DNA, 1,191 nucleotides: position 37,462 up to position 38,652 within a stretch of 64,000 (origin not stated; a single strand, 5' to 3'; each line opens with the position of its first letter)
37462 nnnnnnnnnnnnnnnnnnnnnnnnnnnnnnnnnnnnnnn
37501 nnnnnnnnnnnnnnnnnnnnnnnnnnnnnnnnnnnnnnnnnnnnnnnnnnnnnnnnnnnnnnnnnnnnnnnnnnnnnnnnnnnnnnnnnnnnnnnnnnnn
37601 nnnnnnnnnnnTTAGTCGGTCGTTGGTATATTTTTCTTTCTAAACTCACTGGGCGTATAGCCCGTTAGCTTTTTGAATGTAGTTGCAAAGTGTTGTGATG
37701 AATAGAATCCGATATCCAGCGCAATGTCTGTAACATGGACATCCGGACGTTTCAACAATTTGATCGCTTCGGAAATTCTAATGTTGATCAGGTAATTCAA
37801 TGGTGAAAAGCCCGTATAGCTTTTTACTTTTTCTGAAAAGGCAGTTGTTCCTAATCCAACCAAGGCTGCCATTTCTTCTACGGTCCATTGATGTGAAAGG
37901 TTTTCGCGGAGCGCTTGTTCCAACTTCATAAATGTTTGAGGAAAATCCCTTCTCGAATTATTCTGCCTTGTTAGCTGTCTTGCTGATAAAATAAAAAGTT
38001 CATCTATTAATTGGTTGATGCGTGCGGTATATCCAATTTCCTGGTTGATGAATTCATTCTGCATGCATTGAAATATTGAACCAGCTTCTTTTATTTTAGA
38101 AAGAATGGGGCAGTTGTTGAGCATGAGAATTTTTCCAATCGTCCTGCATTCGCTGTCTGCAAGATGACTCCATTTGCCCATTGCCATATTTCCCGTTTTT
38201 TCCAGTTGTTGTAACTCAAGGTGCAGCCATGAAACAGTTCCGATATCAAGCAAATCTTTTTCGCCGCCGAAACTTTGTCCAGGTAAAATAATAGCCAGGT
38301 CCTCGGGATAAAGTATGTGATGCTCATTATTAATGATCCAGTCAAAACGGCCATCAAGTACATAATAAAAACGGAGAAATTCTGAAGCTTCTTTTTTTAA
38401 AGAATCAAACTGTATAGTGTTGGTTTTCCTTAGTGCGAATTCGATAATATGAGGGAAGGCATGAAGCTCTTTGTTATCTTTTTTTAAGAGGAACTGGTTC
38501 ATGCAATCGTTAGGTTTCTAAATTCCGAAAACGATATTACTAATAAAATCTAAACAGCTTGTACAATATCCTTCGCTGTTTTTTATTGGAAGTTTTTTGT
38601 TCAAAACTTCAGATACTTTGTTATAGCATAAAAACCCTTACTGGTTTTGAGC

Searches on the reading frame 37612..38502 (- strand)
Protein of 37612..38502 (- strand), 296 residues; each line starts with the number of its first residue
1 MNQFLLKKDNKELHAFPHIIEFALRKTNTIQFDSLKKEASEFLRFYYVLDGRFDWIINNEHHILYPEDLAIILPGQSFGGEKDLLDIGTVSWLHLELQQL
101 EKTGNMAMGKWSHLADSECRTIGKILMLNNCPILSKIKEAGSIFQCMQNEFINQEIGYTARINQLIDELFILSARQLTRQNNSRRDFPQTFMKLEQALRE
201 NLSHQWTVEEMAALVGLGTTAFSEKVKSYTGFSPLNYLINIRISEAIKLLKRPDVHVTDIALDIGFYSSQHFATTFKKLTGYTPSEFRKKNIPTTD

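Call 7: search_protein_families(library=pfam, proteins=[window:37612-38502:-])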
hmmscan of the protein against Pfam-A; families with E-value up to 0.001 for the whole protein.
window:37612-38502:- (296 aa): 2 families
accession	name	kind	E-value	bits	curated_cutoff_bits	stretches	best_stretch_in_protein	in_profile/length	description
PF00165.29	HTH_AraC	-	5.1e-21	74.8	26.6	2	255-289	9-42/42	Bacterial regulatory helix-turn-helix proteins, AraC family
PF12833.13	HTH_18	-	4.6e-20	72.1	33.6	1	211-289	1-79/80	Helix-turn-helix domain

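Call 20: find_related_loci(query=A2, collection=metagenome_contigs, flank=6000)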
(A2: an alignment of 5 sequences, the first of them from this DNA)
Query A2 (296 aa) in metagenome_contigs; peptide patterns used: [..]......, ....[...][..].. (x = any residue, [..] = any of these).
600 stretches matched a pattern (row limit reached: there are more); 285 encode a relative of the query (tblastn E <= 1e-3); the best 80 are kept; 80 distinct loci.
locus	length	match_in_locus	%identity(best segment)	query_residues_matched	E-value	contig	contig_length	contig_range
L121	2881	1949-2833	88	1-296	0e+0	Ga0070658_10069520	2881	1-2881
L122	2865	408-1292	88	1-296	0e+0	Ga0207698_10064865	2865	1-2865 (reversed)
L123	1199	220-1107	85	1-296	0e+0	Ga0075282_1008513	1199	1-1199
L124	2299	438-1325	82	1-296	0e+0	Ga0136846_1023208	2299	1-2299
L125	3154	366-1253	84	1-296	0e+0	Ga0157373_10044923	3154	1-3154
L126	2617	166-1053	82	1-296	0e+0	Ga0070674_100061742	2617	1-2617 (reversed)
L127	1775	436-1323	83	1-296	0e+0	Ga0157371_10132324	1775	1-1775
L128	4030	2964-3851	83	1-296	6e-180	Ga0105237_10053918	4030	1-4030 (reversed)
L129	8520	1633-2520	84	1-296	2e-171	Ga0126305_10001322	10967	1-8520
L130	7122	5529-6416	83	1-296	1e-171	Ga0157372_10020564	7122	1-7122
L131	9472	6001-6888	83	1-296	7e-171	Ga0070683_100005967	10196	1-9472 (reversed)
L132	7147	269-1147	83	1-294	9e-170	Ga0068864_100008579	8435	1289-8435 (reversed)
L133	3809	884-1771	81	1-296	1e-176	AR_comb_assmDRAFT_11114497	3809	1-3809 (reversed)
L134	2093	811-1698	80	1-296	0e+0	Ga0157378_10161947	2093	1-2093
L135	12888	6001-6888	80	1-296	1e-165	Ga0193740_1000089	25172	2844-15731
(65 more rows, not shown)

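Call 38: search_solved_structures(query=window:37612-38502:-, max_evalue=0.001)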
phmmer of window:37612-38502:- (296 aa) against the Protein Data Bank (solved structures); distinct sequences matched with E-value up to 0.001: 11.
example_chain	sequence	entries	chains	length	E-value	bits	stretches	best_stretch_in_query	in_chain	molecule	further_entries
12aw_A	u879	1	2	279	4.1e-13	52.5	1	174-291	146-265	HYBRID TWO-COMPONENT SYSTEM PROTEIN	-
6swi_A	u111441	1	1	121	7.5e-09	38.5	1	196-291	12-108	Two-component response regulator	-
3oio_A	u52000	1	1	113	1.5e-08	37.6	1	198-290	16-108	Transcriptional regulator (AraC-type DNA-binding domain-containing proteins)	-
3w6v_A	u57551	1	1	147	4.5e-08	35.9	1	199-288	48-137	AdpA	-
3mn2_A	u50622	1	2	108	3.5e-07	33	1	193-289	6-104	probable AraC family transcriptional regulator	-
2k9s_A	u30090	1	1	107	1.6e-06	30.9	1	206-288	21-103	Arabinose operon regulatory protein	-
3mkl_A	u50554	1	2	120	1.7e-06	30.8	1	196-291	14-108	HTH-type transcriptional regulator gadX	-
7r3w_A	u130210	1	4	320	0.00034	23.2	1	198-289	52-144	Putative bacterial regulatory helix-turn-helix protein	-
3lsg_A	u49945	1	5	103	0.00065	22.3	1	203-288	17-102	Two-component response regulator yesN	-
3gbg_A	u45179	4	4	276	0.00074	22.1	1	198-287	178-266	TCP pilus virulence regulatory protein | AraC family transcriptional regulator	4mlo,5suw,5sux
6p7r_A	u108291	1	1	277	0.00084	21.9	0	201-287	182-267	Toxin co-regulated pilus virulence regulatory protein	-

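Call 39: search_protein_families(library=ncbifam, proteins=[window:37612-38502:-], max_evalue=0.00001)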
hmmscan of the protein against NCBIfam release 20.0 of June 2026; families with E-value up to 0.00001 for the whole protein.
window:37612-38502:- (296 aa): 25 families
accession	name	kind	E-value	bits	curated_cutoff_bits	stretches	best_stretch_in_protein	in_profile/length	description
NF047455.1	TF_Staph_AryK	equivalog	8.2e-17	60.7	850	1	30-291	7-259/759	transcriptional regulator AryK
NF010028.0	PRK13503.1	equivalog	6e-16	58.7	288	1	143-291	127-273/278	HTH-type transcriptional activator RhaS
NF006902.0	PRK09393.1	equivalog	5.7e-15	55.3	425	1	187-290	218-321/327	transcriptional regulator FtrA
NF049932.1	TranspRegBtr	equivalog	8.6e-14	50.9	900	1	47-290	35-265/531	bacillibactin transport transcriptional regulator Btr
NF040475.1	chlor_reg_RclR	equivalog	6.4e-13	48.6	400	1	143-290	126-278/284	reactive chlorine-specific transcriptional regulator RclR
NF041686.2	ant_diox_reg_AndR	equivalog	7.1e-13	48.8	350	1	159-287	184-317/321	anthranilate 1,2-dioxygenase regulatory protein AndR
NF007860.0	PRK10572.1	equivalog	8.1e-13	47.9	208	1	164-292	160-286/292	arabinose operon transcriptional regulator AraC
TIGR04094.1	adjacent_YSIRK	equivalog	9.8e-13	47.8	200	1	182-288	278-383/383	YSIRK-targeted surface antigen transcriptional regulator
TIGR02297.1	HpaA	equivalog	4.1e-12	46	274.65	1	136-290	130-287/287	4-hydroxyphenylacetate catabolism regulatory protein HpaA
NF047788.1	TransRegPocR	equivalog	5.4e-12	45.6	500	1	171-292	168-292/296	transcriptional regulator PocR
NF007633.0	PRK10296.1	equivalog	1.2e-11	44.7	264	1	170-290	153-274/280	transcriptional regulator ChbR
NF007693.0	PRK10371.1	equivalog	4.8e-10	39.1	253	1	190-290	199-299/309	transcriptional regulator MelR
NF010026.0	PRK13501.1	equivalog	5.4e-10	38.9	363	1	194-292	181-279/290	HTH-type transcriptional activator RhaR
NF010025.2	PRK13500.1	equivalog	8.5e-10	38.7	525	1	176-291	163-278/282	HTH-type transcriptional activator RhaR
NF052371.1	TransRegGbdRPseu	equivalog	3.2e-09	36.3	480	1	197-291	233-327/365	choline metabolism transcriptional regulator GbdR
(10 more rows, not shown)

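Call 40: search_protein_families(library=pfam, alignment_id=A2, max_evalue=5)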
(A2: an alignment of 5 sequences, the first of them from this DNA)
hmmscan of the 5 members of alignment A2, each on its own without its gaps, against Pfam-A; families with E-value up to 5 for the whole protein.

A. member 1, seq(296 aa): 4 families
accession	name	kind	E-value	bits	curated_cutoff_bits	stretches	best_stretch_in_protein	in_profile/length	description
PF00165.29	HTH_AraC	-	5.1e-21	74.8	26.6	2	255-289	9-42/42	Bacterial regulatory helix-turn-helix proteins, AraC family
PF12833.13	HTH_18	-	4.6e-20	72.1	33.6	1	211-289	1-79/80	Helix-turn-helix domain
PF07883.17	Cupin_2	-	0.013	15.7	27.2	1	44-76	20-52/70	Cupin domain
PF24692.1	DUF7659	-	0.75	10.3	27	1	138-182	81-124/135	Family of unknown function (DUF7659)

B. families by the number of members that match (of 5 scanned): 14 families
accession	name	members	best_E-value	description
PF12833.13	HTH_18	5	1.6e-21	Helix-turn-helix domain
PF00165.29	HTH_AraC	5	5.1e-21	Bacterial regulatory helix-turn-helix proteins, AraC family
PF07883.17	Cupin_2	5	1.7e-05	Cupin domain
PF02311.25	AraC_binding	4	3e-06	AraC-like ligand binding domain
PF24467.1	ARM_FBXO47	2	0.00035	FBXO47, ARM repeats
PF22200.2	ExsA_N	2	0.0073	ExsA N-terminal regulatory domain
PF12852.13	Cupin_6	2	0.023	Cupin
PF21621.3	MPI_cupin_dom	1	0.043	Mannose-6-phosphate isomerase, cupin domain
PF15036.11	IL34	1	0.044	Interleukin 34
PF11781.13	Zn_ribbon_RRN7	1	0.052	Zinc-finger of RNA-polymerase I-specific TFIIB, Rrn7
PF22837.1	M_Eco57I_C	1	0.15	Type II methyltransferase M.Eco57I, C-terminal domain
PF02954.25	HTH_8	1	0.17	Bacterial regulatory protein, Fis family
PF20428.3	Sey1_3HB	1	0.18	Sey1 three-helix bundle domain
PF24692.1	DUF7659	1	0.75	Family of unknown function (DUF7659)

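Call 46: find_homologous_proteins(query=window:37612-38502:-, max_evalue=1e-40)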
Query window:37612-38502:- (296 aa): 2449 proteins with E <= 1e-40 among 3239 candidates; the best 120 are listed.
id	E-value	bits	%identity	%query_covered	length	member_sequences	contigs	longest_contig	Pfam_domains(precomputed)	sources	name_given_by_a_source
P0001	7.3e-195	664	99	100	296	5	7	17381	PF12833.14,PF00165.30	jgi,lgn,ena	jgi:AraC-like DNA-binding protein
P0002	5.5e-189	644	96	100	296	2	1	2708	PF12833.14,PF00165.30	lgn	-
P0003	8.3e-179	611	90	100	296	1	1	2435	PF12833.14,PF00165.30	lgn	-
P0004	9.4e-177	604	89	100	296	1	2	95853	PF12833.14,PF00165.30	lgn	-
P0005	1.2e-176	604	88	100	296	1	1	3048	PF12833.14,PF00165.30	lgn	-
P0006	2.3e-176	603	88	100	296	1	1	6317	PF12833.14,PF00165.30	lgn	-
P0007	2.9e-176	603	88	100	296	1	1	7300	PF12833.14,PF00165.30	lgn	-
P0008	5.9e-176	602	88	100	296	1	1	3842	PF12833.14,PF00165.30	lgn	-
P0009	3.0e-175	599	88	100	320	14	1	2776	PF12833.14,PF00165.30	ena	-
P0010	7.8e-173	591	86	100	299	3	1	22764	PF12833.14,PF00165.30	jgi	jgi:AraC-like DNA-binding protein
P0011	8.8e-173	591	86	100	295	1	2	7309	PF12833.14,PF00165.30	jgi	-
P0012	4.1e-171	586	85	100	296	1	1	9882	PF12833.14,PF00165.30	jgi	jgi:AraC-like DNA-binding protein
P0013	7.7e-171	585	85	100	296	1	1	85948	PF12833.14,PF00165.30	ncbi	ncbi:MAG: helix-turn-helix transcriptional regulator [Flavisolibacter sp.]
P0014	1.1e-170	584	85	100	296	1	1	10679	PF12833.14,PF00165.30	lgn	-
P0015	1.2e-170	584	86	100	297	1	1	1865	PF12833.14,PF00165.30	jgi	jgi:AraC-like DNA-binding protein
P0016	1.3e-170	584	84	100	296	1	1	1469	PF12833.14,PF00165.30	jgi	-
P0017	2.3e-170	583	83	100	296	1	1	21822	PF12833.14,PF00165.30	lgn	-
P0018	2.5e-170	583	84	100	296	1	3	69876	PF12833.14,PF00165.30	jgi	jgi:AraC-like DNA-binding protein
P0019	4.1e-170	582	83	100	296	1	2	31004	PF12833.14,PF00165.30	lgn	-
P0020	4.6e-170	582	85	100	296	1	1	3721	PF12833.14,PF00165.30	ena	-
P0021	6.8e-170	582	86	100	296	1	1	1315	PF12833.14,PF00165.30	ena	-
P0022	7.8e-170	582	84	100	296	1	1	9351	PF12833.14,PF00165.30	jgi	-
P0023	1.5e-169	581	85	100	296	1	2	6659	PF12833.14,PF00165.30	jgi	jgi:AraC-like DNA-binding protein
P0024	2.8e-169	580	83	100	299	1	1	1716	PF12833.14,PF00165.30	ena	-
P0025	3.9e-169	579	84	100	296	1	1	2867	PF12833.14,PF00165.30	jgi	-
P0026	5.1e-169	579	85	100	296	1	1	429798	PF12833.14,PF00165.30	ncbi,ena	-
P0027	6.9e-169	578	85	100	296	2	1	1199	PF12833.14,PF00165.30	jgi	-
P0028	7.2e-169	578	83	100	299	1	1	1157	PF12833.14,PF00165.30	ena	-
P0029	1.0e-168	578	86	100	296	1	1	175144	PF12833.14,PF00165.30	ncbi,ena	-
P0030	1.9e-168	577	84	100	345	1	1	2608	PF12833.14,PF00165.30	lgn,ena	-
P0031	1.9e-168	577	82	100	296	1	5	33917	PF12833.14,PF00165.30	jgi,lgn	jgi:AraC-like DNA-binding protein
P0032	2.5e-168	577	85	100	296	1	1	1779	PF12833.14,PF00165.30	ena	-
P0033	1.2e-167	574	83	100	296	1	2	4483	PF12833.14,PF00165.30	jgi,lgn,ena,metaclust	metaclust:\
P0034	1.9e-167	574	85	99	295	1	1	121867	PF12833.14,PF00165.30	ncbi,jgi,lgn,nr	ncbi:MAG TPA: AraC family transcriptional regulator [Chitinophagaceae bacterium]|jgi:AraC-like DNA-b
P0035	2.9e-167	573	84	99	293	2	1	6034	PF12833.14,PF00165.30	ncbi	ncbi:MAG: AraC family transcriptional regulator, partial [Flavisolibacter sp.]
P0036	3.3e-167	573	84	100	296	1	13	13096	PF12833.14,PF00165.30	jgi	jgi:AraC-like DNA-binding protein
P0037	3.7e-167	573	84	100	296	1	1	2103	PF12833.14,PF00165.30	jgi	jgi:AraC-like DNA-binding protein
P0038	4.6e-167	572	84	100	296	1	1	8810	PF12833.14,PF00165.30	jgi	jgi:AraC-like DNA-binding protein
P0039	5.3e-167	572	82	100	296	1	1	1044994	PF12833.14,PF00165.30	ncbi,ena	-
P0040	5.9e-167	572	84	100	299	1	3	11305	PF12833.14,PF00165.30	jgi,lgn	-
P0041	6.6e-167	572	84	99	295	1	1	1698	PF12833.14,PF00165.30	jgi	jgi:AraC-like DNA-binding protein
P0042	8.2e-167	572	85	100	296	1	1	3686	PF12833.14,PF00165.30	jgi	jgi:AraC-like DNA-binding protein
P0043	8.3e-167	572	83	100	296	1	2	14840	PF12833.14,PF00165.30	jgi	-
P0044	8.5e-167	572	83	100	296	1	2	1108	PF12833.14,PF00165.30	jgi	jgi:AraC-like DNA-binding protein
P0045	9.7e-167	571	83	100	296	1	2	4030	PF12833.14,PF00165.30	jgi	-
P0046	9.8e-167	571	84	100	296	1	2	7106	PF12833.14,PF00165.30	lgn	-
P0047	1.0e-166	571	84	100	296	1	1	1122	PF12833.14,PF00165.30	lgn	-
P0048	1.4e-166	571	85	100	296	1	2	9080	PF12833.14,PF00165.30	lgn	-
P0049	1.5e-166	571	84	100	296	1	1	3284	PF12833.14,PF00165.30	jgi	jgi:AraC-like DNA-binding protein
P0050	1.6e-166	571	84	100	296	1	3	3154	PF12833.14,PF00165.30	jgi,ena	-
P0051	2.1e-166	570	84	100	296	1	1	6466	PF12833.14,PF00165.30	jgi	jgi:AraC-like DNA-binding protein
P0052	2.1e-166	570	84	100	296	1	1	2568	PF12833.14,PF00165.30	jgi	jgi:AraC-like DNA-binding protein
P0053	2.1e-166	570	82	100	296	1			PF12833.14,PF00165.30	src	-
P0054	2.2e-166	570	82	100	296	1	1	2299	PF12833.14,PF00165.30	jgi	-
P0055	2.3e-166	570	84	100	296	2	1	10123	PF12833.14,PF00165.30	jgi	jgi:AraC-like DNA-binding protein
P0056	3.1e-166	570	85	100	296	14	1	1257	PF12833.14,PF00165.30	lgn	-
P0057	3.2e-166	570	84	100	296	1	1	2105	PF12833.14,PF00165.30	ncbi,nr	ncbi:MAG: helix-turn-helix transcriptional regulator [Chitinophagaceae bacterium]|nr:helix-turn-heli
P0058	3.8e-166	569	84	100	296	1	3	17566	PF12833.14,PF00165.30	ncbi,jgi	jgi:AraC-like DNA-binding protein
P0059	5.1e-166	569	82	100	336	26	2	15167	PF12833.14,PF00165.30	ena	-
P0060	5.6e-166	569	84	100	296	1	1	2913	PF12833.14,PF00165.30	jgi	jgi:AraC-like DNA-binding protein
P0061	7.3e-166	569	84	100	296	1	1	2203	PF12833.14,PF00165.30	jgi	jgi:AraC-like DNA-binding protein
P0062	7.9e-166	568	82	100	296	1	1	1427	PF12833.14,PF00165.30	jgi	jgi:AraC-like DNA-binding protein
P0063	8.3e-166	568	82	100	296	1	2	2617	PF12833.14,PF00165.30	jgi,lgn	-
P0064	1.1e-165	568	82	100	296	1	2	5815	PF12833.14,PF00165.30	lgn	-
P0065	1.1e-165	568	83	100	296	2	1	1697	PF12833.14,PF00165.30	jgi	-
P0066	1.1e-165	568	84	100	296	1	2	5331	PF12833.14,PF00165.30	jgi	jgi:AraC-like DNA-binding protein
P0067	1.3e-165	568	82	100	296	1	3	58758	PF12833.14,PF00165.30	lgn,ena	-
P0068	1.3e-165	568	82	100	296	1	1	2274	PF12833.14,PF00165.30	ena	-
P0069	1.5e-165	567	84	100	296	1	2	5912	PF12833.14,PF00165.30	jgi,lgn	jgi:AraC-like DNA-binding protein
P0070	1.6e-165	567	83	99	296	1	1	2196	PF12833.14,PF00165.30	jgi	-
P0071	1.6e-165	567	84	100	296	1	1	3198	PF12833.14,PF00165.30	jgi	jgi:AraC-like DNA-binding protein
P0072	2.0e-165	567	83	100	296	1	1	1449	PF12833.14,PF00165.30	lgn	-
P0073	2.1e-165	567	83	100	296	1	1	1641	PF12833.14,PF00165.30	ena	-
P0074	2.4e-165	567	83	100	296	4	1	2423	PF12833.14,PF00165.30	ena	-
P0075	2.8e-165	567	83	100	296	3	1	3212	PF12833.14,PF00165.30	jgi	jgi:AraC-like DNA-binding protein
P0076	2.8e-165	567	82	100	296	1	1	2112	PF12833.14,PF00165.30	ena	-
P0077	4.0e-165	566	82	100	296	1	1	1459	PF12833.14,PF00165.30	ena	-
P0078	4.7e-165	566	83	100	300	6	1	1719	PF12833.14,PF00165.30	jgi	jgi:AraC-like DNA-binding protein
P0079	5.7e-165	566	82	100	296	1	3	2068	PF12833.14,PF00165.30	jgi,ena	-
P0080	5.7e-165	566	82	100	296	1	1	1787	PF12833.14,PF00165.30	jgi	-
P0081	6.8e-165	565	83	100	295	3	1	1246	PF12833.14,PF00165.30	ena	-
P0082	7.1e-165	565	83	100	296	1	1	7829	PF12833.14,PF00165.30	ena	-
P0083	7.7e-165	565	84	100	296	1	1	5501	PF12833.14,PF00165.30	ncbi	-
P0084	7.8e-165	565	84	100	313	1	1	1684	PF12833.14,PF00165.30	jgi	jgi:AraC-like DNA-binding protein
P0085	9.9e-165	565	83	100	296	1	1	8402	PF12833.14,PF00165.30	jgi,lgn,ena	-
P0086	1.4e-164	564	83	100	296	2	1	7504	PF12833.14,PF00165.30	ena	-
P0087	1.5e-164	564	83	99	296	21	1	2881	PF12833.14,PF00165.30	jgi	jgi:AraC-like DNA-binding protein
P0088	1.6e-164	564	82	100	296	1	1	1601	PF12833.14,PF00165.30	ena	-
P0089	1.7e-164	564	84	100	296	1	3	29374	PF12833.14,PF00165.30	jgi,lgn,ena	-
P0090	1.7e-164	564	83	100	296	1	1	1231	PF12833.14,PF00165.30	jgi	jgi:AraC-like DNA-binding protein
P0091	1.9e-164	564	81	100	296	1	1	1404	PF12833.14,PF00165.30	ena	-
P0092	2.2e-164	564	83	100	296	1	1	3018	PF12833.14,PF00165.30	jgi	jgi:AraC-like DNA-binding protein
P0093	2.8e-164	563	84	100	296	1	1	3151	PF12833.14,PF00165.30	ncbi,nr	ncbi:MAG: helix-turn-helix domain-containing protein [Flavisolibacter sp.]|nr:helix-turn-helix domai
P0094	2.9e-164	563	82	100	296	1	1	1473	PF12833.14,PF00165.30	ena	-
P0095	2.9e-164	563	83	100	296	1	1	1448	PF12833.14,PF00165.30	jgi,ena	-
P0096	3.8e-164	563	82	100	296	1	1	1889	PF12833.14,PF00165.30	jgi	jgi:AraC-like DNA-binding protein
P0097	3.8e-164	563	82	100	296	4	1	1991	PF12833.14,PF00165.30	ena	-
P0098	4.0e-164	563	82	100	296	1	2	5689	PF12833.14,PF00165.30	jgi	jgi:AraC-like DNA-binding protein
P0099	4.4e-164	563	83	100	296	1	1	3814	PF12833.14,PF00165.30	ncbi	ncbi:MAG: helix-turn-helix domain-containing protein [Flavisolibacter sp.]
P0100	4.5e-164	563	83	100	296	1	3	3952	PF12833.14,PF00165.30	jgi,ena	-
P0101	4.8e-164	563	82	100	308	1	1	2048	PF12833.14,PF00165.30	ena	-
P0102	5.1e-164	562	81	100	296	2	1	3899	PF12833.14,PF00165.30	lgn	-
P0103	5.6e-164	562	84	100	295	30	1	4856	PF12833.14,PF00165.30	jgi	jgi:AraC-like DNA-binding protein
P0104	6.6e-164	562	83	100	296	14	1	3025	PF12833.14,PF00165.30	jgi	-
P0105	7.3e-164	562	81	100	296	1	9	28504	PF12833.14,PF00165.30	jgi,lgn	jgi:AraC-like DNA-binding protein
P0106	9.2e-164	562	83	100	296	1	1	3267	PF12833.14,PF00165.30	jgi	jgi:AraC-like DNA-binding protein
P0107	9.2e-164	562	83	100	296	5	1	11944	PF12833.14,PF00165.30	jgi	jgi:AraC-like DNA-binding protein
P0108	9.6e-164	562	83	100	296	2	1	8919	PF12833.14,PF00165.30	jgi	jgi:AraC-like DNA-binding protein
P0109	1.2e-163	561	83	100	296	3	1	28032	PF12833.14,PF00165.30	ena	-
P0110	1.2e-163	561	83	100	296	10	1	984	PF12833.14,PF00165.30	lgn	-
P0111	1.2e-163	561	81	100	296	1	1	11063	PF12833.14,PF00165.30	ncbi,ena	ncbi:MAG: AraC family transcriptional regulator [Flavisolibacter sp.]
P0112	1.3e-163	561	80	100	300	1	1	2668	PF12833.14,PF00165.30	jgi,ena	jgi:AraC-like DNA-binding protein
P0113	1.4e-163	561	81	100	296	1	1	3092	PF12833.14,PF00165.30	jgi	jgi:AraC-like DNA-binding protein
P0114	1.4e-163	561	84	100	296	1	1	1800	PF12833.14,PF00165.30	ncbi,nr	ncbi:MAG: AraC family transcriptional regulator [Flavisolibacter sp.]|nr:AraC family transcriptional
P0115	2.0e-163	561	81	100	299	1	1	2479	PF12833.14,PF00165.30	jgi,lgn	jgi:AraC-like DNA-binding protein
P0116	2.1e-163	560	81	100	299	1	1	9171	PF12833.14,PF00165.30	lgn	-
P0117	2.6e-163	560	83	100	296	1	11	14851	PF12833.14,PF00165.30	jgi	jgi:AraC-like DNA-binding protein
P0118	3.0e-163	560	83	100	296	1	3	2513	PF12833.14,PF00165.30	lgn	-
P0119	3.5e-163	560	82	100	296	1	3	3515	PF12833.14,PF02311.26,PF00165.30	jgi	jgi:AraC-like DNA-binding protein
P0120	3.8e-163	560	81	100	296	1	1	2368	PF12833.14,PF00165.30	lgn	-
